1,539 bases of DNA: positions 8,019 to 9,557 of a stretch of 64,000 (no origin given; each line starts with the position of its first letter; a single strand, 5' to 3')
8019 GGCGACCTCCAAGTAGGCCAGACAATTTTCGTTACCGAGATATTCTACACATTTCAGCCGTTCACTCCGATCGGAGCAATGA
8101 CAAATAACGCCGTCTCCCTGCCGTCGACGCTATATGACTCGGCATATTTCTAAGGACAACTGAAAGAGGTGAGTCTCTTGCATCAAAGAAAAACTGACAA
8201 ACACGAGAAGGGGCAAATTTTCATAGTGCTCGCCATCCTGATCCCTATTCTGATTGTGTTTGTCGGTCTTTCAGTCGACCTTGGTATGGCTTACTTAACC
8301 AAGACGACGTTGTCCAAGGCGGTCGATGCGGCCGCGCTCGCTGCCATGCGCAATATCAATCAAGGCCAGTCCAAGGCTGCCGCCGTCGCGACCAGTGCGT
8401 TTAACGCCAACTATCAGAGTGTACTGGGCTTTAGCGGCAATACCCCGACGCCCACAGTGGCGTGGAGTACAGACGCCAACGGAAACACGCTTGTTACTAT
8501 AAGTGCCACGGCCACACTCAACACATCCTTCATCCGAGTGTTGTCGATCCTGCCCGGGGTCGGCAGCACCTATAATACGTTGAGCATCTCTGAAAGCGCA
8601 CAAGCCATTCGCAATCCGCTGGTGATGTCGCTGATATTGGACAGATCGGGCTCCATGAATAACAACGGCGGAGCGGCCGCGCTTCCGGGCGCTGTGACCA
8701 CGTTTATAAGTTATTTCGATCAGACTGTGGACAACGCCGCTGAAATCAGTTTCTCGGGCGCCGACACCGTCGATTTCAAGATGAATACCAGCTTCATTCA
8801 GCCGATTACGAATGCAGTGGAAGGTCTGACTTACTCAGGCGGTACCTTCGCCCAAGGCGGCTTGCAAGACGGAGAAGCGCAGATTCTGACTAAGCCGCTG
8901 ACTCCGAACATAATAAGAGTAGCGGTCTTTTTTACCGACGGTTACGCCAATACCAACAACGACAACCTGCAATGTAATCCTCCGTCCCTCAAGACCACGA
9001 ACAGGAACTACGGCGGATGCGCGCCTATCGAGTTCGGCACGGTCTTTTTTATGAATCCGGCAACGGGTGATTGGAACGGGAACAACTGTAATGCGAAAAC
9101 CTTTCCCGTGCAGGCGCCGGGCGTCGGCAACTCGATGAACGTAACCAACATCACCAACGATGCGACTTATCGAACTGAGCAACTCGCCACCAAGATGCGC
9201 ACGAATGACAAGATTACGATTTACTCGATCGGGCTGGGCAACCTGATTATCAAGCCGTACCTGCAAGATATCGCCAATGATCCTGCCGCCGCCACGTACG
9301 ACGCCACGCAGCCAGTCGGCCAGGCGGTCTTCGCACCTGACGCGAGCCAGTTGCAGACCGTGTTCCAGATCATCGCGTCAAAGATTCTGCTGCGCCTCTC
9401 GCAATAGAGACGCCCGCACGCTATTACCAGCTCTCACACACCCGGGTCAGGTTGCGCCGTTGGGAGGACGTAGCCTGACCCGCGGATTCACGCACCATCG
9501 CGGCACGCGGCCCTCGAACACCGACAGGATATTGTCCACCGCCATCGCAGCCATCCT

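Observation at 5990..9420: Low-GC island with AT-rich leader, two tandem Flp pilins, two TadE-like pseudopilins and a TadG-vWA protein, but no Tad secretion machinery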

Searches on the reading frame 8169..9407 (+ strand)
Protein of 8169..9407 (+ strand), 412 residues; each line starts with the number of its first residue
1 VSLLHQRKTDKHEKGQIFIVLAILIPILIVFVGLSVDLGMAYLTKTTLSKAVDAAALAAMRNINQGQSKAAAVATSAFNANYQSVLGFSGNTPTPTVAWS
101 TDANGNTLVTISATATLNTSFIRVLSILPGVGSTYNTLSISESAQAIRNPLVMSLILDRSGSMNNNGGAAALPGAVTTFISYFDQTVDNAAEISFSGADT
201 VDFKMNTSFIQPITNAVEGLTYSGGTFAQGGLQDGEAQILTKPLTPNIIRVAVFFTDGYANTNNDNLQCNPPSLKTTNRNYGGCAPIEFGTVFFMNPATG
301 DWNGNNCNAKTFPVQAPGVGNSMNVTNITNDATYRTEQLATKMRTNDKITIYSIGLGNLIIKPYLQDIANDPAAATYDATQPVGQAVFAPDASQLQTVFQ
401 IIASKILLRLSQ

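Call 4: search_protein_families(library=pfam, proteins=[window:8169-9407:+], max_evalue=0.01)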
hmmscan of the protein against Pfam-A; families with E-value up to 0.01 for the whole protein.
window:8169-9407:+ (412 aa): 4 families
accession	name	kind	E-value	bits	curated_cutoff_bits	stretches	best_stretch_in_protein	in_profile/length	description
PF13400.11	Tad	-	7.9e-12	45.7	22.3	1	15-61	1-46/47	Putative Flp pilus-assembly TadE/G-like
PF00092.34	VWA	-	2.1e-10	41.5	23.8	1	155-266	4-119/174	von Willebrand factor type A domain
PF13519.12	VWA_2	-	1.5e-05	26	27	1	155-258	3-106/107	von Willebrand factor type A domain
PF07811.17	TadE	-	6e-05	23.5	22.9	1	21-56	7-42/43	TadE-like protein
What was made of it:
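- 8169..9407 (+): TadG-like modular minor pilin with a C-terminal vWA domain and MIDAS motif (412 aa). Pfam Tad 45.7 bits and VWA 41.5 bits (call 4).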

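Call 7: find_encoding_contigs(protein=window:8169-9407:+, flank=10000, max_places=6)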
Protein window:8169-9407:+ (412 aa): no gene with exactly this product is on record in the collection.

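Call 8: find_homologous_proteins(query=window:8169-9407:+, max_evalue=0.001)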
Query window:8169-9407:+ (412 aa): 645 proteins with E <= 0.001 among 8000 candidates; the best 120 are listed.
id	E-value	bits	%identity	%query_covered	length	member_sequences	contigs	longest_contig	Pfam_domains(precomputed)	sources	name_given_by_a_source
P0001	1.3e-264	895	100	100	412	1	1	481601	PF00092.35,PF13400.12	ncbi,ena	-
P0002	2.6e-180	618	71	99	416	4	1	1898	PF00092.35,PF13519.13,PF13400.12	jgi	jgi:Flp pilus assembly protein TadG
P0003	1.1e-168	579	71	94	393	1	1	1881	PF00092.35,PF13400.12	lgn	-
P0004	1.8e-166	572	66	99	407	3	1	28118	PF00092.35,PF13400.12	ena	-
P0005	2.2e-156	539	63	100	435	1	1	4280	PF00092.35,PF13400.12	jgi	jgi:Flp pilus assembly protein TadG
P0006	6.4e-156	538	64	99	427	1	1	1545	PF00092.35,PF13400.12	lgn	-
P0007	4.8e-153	528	64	100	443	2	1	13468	PF00092.35,PF13400.12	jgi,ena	-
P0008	6.5e-152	524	63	100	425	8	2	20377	PF00092.35,PF13400.12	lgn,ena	-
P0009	1.3e-148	514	63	100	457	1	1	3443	PF00092.35,PF13519.13,PF07811.18,PF13400.12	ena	-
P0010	2.1e-147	509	60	100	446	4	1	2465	PF00092.35,PF13400.12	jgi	jgi:Flp pilus assembly protein TadG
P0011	9.7e-146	504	62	99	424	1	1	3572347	PF00092.35,PF13400.12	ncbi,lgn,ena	-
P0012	2.0e-145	503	62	99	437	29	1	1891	PF00092.35,PF13519.13,PF13400.12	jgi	jgi:Flp pilus assembly protein TadG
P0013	3.4e-143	496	60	99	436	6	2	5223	PF00092.35,PF13519.13,PF13400.12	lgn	-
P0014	3.8e-142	492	60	99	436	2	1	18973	PF00092.35,PF13519.13,PF13400.12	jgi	jgi:Flp pilus assembly protein TadG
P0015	7.3e-142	491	58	100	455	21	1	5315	PF00092.35,PF13519.13,PF07811.18,PF13400.12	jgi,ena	-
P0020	1.0e-139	484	61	99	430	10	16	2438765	PF00092.35,PF13519.13,PF13400.12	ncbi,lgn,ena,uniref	ncbi:vWA domain-containing protein [Candidatus Binatus sp.]|uniref:vWA domain-containing protein n=1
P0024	8.0e-138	478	60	99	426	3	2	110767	PF00092.35,PF13519.13,PF13400.12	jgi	jgi:Flp pilus assembly protein TadG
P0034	1.4e-129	451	62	93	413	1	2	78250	PF00092.35,PF13400.12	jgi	-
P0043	4.3e-120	420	55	100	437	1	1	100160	PF13400.12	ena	-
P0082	3.1e-114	400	53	98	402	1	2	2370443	PF00092.35,PF07811.18,PF13400.12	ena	-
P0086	3.6e-114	400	53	100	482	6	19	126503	PF00092.35,PF07811.18,PF13400.12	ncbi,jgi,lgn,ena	jgi:Flp pilus assembly protein TadG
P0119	1.2e-112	395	54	96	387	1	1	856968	PF00092.35,PF13519.13,PF13400.12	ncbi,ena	-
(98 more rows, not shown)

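Call 9: find_encoding_contigs(protein=P0001, flank=10000, max_places=4)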
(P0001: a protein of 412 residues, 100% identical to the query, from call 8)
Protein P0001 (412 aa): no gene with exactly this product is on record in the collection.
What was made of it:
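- Its 481,601-bp contig is not retrievable (calls 7, 9).
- Tried and rejected: It is not on record (calls 7, 9), so the rest of the genome could not be searched.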

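Call 10: list_cluster_members(proteins=[P0001, P0004, P0011, P0020, P0024, P0034, P0043, P0082, P0086, P0119])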
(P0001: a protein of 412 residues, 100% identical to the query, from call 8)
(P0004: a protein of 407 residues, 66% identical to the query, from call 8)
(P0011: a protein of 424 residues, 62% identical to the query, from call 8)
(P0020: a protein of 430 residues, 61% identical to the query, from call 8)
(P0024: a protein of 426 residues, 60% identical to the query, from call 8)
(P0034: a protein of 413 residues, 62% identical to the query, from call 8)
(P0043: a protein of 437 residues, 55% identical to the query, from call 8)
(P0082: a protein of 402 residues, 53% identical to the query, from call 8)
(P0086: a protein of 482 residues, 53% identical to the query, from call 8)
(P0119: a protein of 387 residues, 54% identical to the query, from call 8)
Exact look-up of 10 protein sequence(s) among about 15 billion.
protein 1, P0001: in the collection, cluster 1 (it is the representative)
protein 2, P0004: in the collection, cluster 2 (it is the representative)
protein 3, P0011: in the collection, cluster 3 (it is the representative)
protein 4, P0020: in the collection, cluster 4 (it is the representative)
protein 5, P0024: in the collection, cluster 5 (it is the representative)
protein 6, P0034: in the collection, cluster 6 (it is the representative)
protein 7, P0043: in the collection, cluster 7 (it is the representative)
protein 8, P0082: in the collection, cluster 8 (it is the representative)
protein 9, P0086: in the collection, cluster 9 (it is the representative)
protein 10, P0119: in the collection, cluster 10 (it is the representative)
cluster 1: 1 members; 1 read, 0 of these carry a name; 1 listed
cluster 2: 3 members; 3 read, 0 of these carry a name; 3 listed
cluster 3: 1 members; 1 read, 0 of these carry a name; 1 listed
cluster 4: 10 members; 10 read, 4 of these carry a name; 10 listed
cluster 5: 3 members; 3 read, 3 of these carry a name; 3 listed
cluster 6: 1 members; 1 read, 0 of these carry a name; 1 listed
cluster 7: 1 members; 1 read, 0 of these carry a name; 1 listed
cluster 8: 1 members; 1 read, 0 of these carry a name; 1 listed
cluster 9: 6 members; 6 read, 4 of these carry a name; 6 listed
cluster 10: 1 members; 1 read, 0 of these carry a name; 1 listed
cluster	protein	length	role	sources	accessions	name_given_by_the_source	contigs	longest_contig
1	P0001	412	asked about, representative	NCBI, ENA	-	-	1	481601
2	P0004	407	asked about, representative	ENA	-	-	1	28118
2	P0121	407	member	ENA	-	-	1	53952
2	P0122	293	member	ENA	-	-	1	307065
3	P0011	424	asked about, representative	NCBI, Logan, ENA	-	-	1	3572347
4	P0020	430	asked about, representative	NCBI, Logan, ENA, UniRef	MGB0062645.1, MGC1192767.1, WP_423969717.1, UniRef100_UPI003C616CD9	vWA domain-containing protein [Candidatus Binatus sp.] | vWA domain-containing protein n=1 Tax=Candidatus Binatus sp. TaxID=2811406 ...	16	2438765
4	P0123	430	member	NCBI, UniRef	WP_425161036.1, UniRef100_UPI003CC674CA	vWA domain-containing protein [Candidatus Binatus sp.] | vWA domain-containing protein n=1 Tax=Candidatus Binatus sp. TaxID=2811406 ...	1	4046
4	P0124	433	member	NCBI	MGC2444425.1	MAG: VWA domain-containing protein [Candidatus Binatus sp.]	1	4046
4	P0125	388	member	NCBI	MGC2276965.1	MAG: pilus assembly protein TadG-related protein, partial [Candidatus Binatus sp.]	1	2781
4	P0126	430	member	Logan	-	-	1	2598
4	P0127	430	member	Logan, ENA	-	-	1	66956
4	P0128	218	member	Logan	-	-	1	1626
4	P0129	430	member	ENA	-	-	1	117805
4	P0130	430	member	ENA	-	-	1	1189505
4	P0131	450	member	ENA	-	-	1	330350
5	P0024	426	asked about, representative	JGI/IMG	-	Flp pilus assembly protein TadG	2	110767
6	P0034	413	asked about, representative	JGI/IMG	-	-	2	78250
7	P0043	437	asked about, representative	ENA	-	-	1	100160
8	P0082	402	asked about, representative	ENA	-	-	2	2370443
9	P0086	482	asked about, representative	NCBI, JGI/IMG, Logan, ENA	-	Flp pilus assembly protein TadG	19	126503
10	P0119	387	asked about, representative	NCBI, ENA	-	-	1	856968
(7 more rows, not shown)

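Call 11: find_encoding_contigs(protein=P0011, flank=10000, max_places=2)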
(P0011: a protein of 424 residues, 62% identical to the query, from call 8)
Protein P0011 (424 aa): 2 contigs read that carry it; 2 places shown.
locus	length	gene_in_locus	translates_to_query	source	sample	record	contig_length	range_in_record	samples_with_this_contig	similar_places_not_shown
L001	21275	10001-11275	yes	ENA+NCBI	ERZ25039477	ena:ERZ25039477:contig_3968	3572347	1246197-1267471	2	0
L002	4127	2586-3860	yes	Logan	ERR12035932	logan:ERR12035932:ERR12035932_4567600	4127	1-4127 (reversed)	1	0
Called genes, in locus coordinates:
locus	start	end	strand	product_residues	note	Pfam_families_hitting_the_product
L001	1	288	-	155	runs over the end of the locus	-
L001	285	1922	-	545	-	-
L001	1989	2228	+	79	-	PF01197:Ribosomal_L31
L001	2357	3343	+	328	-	PF03462:PCRF, PF00472:RF-1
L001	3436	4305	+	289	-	PF17827:PrmC_N, PF03602:Cons_hypoth95 (weak), PF06325:PrmA, PF13489:Methyltransf_23 (weak), PF01170:UPF0020 (weak), PF05175:MTS, PF13649:Methyltransf_25, PF13847:Methyltransf_31, +3 more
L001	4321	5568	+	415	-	PF00275:EPSP_synthase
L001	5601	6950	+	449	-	PF00815:Histidinol_dh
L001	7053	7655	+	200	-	PF00475:IGPD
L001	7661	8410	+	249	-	PF00977:His_biosynth, PF01207:Dus (faint)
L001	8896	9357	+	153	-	PF07811:TadE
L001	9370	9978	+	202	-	PF07811:TadE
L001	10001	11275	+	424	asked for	PF13400:Tad, PF00092:VWA (faint)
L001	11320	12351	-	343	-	PF00389:2-Hacid_dh, PF02826:2-Hacid_dh_C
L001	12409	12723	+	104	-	PF13549:ATP-grasp_5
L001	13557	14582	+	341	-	PF13607:Succ_CoA_lig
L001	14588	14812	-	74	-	-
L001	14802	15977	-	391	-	-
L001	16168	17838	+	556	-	PF01343:Peptidase_S49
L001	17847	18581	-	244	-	PF10095:DUF2333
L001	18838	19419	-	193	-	PF03405:FA_desaturase_2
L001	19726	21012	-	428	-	PF13354:Beta-lactamase2, PF00768:Peptidase_S11, PF07943:PBP5_C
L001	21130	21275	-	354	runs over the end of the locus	PF00583:Acetyltransf_1, PF13527:Acetyltransf_9, PF13673:Acetyltransf_10 (faint), PF13508:Acetyltransf_7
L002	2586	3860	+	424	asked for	PF13400:Tad, PF00092:VWA (faint)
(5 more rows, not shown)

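Call 12: find_encoding_contigs(protein=P0020, flank=10000, max_places=3)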
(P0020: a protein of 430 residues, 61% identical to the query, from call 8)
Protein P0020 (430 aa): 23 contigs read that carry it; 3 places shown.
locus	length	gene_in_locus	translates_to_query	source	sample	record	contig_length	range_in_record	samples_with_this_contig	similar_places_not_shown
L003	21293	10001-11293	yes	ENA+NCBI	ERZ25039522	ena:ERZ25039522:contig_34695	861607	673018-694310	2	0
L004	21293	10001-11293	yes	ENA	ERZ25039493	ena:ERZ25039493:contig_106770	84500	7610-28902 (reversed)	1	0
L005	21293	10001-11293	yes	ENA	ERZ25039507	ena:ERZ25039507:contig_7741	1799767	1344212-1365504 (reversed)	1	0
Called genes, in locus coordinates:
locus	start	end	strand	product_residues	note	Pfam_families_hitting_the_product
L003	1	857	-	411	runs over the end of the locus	-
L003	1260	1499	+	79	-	PF01197:Ribosomal_L31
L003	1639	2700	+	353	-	PF03462:PCRF, PF00472:RF-1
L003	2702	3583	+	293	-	PF17827:PrmC_N, PF03602:Cons_hypoth95 (weak), PF01170:UPF0020 (weak), PF05175:MTS, PF06325:PrmA, PF13847:Methyltransf_31, PF08242:Methyltransf_12, PF13649:Methyltransf_25, +2 more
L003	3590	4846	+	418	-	PF00275:EPSP_synthase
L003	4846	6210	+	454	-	PF00815:Histidinol_dh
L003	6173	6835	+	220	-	PF00475:IGPD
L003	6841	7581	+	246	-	PF00977:His_biosynth, PF01207:Dus (faint)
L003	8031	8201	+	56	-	PF04964:Flp_Fap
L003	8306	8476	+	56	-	PF04964:Flp_Fap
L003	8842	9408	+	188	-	PF07811:TadE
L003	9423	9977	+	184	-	PF07811:TadE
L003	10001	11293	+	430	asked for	PF13400:Tad, PF13519:VWA_2 (faint), PF00092:VWA (weak)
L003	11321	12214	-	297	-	PF00389:2-Hacid_dh, PF02826:2-Hacid_dh_C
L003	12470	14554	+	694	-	PF13549:ATP-grasp_5, PF13380:CoA_binding_2 (weak), PF13607:Succ_CoA_lig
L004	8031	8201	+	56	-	PF04964:Flp_Fap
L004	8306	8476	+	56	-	PF04964:Flp_Fap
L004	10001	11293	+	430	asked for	PF13400:Tad, PF13519:VWA_2 (faint), PF00092:VWA (weak)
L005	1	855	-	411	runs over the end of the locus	-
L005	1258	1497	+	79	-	PF01197:Ribosomal_L31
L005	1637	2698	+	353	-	PF03462:PCRF, PF00472:RF-1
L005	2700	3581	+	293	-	PF17827:PrmC_N, PF03602:Cons_hypoth95 (weak), PF05175:MTS, PF06325:PrmA, PF13489:Methyltransf_23, PF13847:Methyltransf_31, PF08242:Methyltransf_12, PF13649:Methyltransf_25, +6 more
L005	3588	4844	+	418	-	PF00275:EPSP_synthase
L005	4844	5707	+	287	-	PF00815:Histidinol_dh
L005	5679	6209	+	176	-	PF00815:Histidinol_dh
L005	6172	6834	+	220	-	PF00475:IGPD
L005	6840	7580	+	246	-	PF00977:His_biosynth, PF01207:Dus (faint)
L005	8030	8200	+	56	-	PF04964:Flp_Fap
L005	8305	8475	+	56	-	PF04964:Flp_Fap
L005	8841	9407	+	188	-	PF07811:TadE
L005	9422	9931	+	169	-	PF07811:TadE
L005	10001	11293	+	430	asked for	PF13400:Tad, PF13519:VWA_2 (faint), PF00092:VWA (weak)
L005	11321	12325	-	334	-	PF00389:2-Hacid_dh, PF02826:2-Hacid_dh_C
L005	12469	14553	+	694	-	PF13549:ATP-grasp_5, PF13380:CoA_binding_2 (weak), PF13607:Succ_CoA_lig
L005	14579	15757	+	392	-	PF02771:Acyl-CoA_dh_N, PF00441:Acyl-CoA_dh_1 (weak), PF08028:Acyl-CoA_dh_2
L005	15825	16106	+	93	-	PF02604:PhdYeFM_antitox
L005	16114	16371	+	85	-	PF05016:ParE_toxin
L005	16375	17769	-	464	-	-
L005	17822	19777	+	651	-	PF01343:Peptidase_S49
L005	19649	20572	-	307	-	PF10095:DUF2333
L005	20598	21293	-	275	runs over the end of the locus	PF03405:FA_desaturase_2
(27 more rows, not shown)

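Call 20: find_encoding_contigs(protein=P0004, flank=10000, max_places=2)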
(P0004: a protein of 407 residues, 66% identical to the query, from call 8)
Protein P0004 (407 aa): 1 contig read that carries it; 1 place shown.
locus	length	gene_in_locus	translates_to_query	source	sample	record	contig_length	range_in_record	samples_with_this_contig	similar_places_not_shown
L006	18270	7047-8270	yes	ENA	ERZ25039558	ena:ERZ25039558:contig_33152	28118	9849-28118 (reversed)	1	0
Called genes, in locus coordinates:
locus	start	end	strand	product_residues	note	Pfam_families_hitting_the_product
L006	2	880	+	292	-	?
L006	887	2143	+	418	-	PF00275:EPSP_synthase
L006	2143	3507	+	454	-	PF00815:Histidinol_dh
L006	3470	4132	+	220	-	PF00475:IGPD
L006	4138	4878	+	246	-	PF00977:His_biosynth, PF01207:Dus (faint)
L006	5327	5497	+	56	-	PF04964:Flp_Fap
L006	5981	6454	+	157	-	PF07811:TadE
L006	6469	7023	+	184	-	PF07811:TadE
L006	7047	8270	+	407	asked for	PF13400:Tad, PF00092:VWA (faint)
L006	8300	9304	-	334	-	PF00389:2-Hacid_dh, PF02826:2-Hacid_dh_C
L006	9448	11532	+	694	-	PF13549:ATP-grasp_5, PF13380:CoA_binding_2 (weak), PF13607:Succ_CoA_lig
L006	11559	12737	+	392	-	PF02771:Acyl-CoA_dh_N, PF00441:Acyl-CoA_dh_1 (weak), PF08028:Acyl-CoA_dh_2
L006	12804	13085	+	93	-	PF02604:PhdYeFM_antitox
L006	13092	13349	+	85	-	PF18389:TrmO_C (weak), PF05016:ParE_toxin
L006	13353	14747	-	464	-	-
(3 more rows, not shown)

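Call 21: find_encoding_contigs(protein=P0082, flank=10000, max_places=2)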
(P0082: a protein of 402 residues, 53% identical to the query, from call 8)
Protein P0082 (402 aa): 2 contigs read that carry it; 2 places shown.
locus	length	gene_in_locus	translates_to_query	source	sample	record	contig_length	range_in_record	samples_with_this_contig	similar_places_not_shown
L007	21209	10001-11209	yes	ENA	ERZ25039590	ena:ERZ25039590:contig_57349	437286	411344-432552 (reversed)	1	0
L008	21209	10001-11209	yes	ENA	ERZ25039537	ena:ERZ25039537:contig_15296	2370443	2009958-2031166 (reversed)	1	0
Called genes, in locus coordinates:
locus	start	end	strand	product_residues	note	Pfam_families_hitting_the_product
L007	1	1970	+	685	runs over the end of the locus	PF01464:SLT (faint)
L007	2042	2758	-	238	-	PF01370:Epimerase, PF05368:NmrA (weak), PF13460:NAD_binding_10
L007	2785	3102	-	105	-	-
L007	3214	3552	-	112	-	PF13248:Zn_ribbon_3 (faint)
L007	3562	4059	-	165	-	-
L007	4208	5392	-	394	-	PF01969:Ni_insertion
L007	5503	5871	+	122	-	PF21157:DksA_N, PF01258:zf-dskA_traR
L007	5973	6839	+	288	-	PF00483:NTP_transferase, PF12804:NTP_transf_3 (weak)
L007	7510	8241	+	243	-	PF00027:cNMP_binding, PF13545:HTH_Crp_2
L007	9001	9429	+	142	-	PF07811:TadE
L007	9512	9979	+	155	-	PF07811:TadE (weak)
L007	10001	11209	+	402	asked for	PF13400:Tad, PF07811:TadE (faint), PF00092:VWA (faint)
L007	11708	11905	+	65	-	PF12728:HTH_17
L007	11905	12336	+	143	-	-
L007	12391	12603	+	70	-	-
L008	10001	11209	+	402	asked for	PF13400:Tad, PF07811:TadE (faint), PF00092:VWA (faint)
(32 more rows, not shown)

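Call 26: find_encoding_contigs(protein=P0086, flank=10000, max_places=3)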
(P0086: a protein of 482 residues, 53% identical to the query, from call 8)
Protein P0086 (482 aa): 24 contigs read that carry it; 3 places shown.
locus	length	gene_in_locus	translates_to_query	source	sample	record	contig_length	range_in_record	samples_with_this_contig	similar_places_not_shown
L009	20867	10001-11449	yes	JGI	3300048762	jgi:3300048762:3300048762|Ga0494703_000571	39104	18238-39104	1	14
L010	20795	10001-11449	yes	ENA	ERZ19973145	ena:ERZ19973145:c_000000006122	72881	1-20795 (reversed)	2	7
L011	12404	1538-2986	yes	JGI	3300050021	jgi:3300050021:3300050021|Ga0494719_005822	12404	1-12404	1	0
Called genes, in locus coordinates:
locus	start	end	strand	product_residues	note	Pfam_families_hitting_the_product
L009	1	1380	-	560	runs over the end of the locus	-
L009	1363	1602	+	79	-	PF01197:Ribosomal_L31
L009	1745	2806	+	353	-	PF03462:PCRF, PF00472:RF-1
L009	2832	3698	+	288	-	PF17827:PrmC_N, PF01135:PCMT (weak), PF01170:UPF0020, PF05175:MTS, PF06325:PrmA, PF08242:Methyltransf_12, PF13649:Methyltransf_25, PF13847:Methyltransf_31, +6 more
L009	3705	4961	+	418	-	PF00275:EPSP_synthase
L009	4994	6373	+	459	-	PF00815:Histidinol_dh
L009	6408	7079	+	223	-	PF00475:IGPD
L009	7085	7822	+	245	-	PF00977:His_biosynth, PF01207:Dus (faint)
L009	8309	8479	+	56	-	PF04964:Flp_Fap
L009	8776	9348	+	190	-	PF07811:TadE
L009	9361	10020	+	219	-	PF07811:TadE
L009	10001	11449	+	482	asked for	PF07811:TadE (weak), PF13400:Tad, PF00092:VWA (faint)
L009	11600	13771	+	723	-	PF13549:ATP-grasp_5, PF13380:CoA_binding_2 (weak), PF13607:Succ_CoA_lig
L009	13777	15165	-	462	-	-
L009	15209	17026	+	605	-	PF01343:Peptidase_S49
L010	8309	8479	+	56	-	PF04964:Flp_Fap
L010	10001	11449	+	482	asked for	PF07811:TadE (weak), PF13400:Tad, PF00092:VWA (faint)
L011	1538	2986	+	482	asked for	PF07811:TadE (weak), PF13400:Tad, PF00092:VWA (faint)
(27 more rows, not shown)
